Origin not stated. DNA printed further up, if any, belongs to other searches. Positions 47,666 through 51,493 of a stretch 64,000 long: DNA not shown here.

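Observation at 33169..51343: Two paralog subfamilies in an A-A-B-A-B order, suggesting iterated duplication of a two-gene unit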

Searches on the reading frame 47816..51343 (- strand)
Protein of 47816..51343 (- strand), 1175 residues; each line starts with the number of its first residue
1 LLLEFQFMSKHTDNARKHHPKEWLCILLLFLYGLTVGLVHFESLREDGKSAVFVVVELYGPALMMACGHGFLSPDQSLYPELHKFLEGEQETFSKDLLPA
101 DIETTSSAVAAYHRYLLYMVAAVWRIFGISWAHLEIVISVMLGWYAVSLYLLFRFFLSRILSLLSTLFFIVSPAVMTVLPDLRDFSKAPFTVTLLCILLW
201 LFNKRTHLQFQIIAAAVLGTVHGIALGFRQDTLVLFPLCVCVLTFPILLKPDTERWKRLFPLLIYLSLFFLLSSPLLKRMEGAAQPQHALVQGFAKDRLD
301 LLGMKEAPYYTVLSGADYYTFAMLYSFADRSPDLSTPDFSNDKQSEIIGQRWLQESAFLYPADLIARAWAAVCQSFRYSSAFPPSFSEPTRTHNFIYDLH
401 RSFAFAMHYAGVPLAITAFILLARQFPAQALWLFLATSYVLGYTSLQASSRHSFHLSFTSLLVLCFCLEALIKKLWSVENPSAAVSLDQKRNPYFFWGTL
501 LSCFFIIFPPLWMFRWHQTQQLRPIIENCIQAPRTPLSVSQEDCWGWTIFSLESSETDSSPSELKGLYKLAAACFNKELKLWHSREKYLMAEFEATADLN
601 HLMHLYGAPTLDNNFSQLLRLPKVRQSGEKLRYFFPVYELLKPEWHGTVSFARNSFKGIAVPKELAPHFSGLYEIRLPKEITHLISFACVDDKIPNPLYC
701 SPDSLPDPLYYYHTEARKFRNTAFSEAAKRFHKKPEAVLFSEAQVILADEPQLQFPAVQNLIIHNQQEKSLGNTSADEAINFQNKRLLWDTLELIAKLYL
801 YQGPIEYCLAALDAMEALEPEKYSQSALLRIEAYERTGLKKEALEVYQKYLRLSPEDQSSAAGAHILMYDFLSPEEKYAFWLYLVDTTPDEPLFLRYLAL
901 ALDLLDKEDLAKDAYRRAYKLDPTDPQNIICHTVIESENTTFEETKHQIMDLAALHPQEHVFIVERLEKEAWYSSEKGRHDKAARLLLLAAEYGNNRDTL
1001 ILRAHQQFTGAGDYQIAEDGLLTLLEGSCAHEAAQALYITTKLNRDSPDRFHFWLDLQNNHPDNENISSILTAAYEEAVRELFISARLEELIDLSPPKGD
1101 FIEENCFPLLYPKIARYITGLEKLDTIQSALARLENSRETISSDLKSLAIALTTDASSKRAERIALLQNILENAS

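Call 4: search_protein_families(library=pfam, proteins=[window:47816-51343:-], max_evalue=0.1)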
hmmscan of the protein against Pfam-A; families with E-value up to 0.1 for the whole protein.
window:47816-51343:- (1175 aa): 6 families
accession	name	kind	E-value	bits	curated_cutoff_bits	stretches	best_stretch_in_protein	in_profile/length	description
PF13428.12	TPR_14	-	4.6e-05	24.1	23.5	1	828-858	5-35/44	Tetratricopeptide repeat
PF13429.12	TPR_15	-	0.00011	22.1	26.2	1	759-926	82-248/280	Tetratricopeptide repeat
PF07719.23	TPR_2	-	0.0016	18.9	27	1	893-925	2-34/34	Tetratricopeptide repeat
PF00515.34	TPR_1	-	0.0046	17.2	27.8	0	897-925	6-34/34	Tetratricopeptide repeat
PF13181.12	TPR_8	-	0.01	16.4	25.7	0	898-924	7-33/34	Tetratricopeptide repeat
PF03704.23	BTAD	-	0.017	15.9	22.1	1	789-855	62-127/146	Bacterial transcriptional activator domain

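Call 33: search_protein_families(library=ncbifam, proteins=[window:47816-51322:-], max_evalue=0.01)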
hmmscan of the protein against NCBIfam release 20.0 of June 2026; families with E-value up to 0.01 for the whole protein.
window:47816-51322:- (1168 aa): 2 families
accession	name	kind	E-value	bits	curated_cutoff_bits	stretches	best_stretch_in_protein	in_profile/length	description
TIGR02917.1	PEP_TPR_lipo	equivalog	0.0003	18.8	312.2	1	786-952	94-260/899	XrtA/PEP-CTERM system TPR-repeat protein PrsT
NF040959.1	MamA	equivalog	0.0025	17.3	200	1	790-919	45-173/204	magnetosome protein MamA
